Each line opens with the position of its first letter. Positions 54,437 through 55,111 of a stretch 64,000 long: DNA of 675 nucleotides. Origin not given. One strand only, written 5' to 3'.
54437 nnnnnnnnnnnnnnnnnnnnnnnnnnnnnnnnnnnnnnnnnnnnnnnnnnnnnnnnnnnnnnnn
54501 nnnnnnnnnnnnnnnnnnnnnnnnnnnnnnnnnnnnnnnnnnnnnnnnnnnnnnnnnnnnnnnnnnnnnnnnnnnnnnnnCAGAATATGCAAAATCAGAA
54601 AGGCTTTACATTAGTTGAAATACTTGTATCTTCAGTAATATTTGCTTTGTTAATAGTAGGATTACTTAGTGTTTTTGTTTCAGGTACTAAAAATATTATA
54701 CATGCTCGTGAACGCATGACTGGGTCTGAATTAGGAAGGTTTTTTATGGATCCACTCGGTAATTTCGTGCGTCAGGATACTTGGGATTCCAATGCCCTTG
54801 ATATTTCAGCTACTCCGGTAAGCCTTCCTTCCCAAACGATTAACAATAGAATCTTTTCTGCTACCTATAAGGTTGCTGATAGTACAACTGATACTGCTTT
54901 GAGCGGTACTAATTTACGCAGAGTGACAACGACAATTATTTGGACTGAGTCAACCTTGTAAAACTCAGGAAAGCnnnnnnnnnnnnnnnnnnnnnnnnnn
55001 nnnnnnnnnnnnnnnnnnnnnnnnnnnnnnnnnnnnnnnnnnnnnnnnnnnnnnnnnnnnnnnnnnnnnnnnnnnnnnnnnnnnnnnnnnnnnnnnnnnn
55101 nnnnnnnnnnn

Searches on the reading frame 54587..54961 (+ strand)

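Call 81: search_protein_families(library=pfam, proteins=[window:54587-54961:+], max_evalue=0.001)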
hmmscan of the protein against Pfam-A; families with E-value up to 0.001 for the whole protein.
window:54587-54961:+ (124 aa): 1 family
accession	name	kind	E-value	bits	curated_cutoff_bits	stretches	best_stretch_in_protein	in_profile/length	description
PF07963.17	N_methyl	-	7.6e-09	35.2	21.2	1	1-27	1-27/27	Prokaryotic N-terminal methylation motif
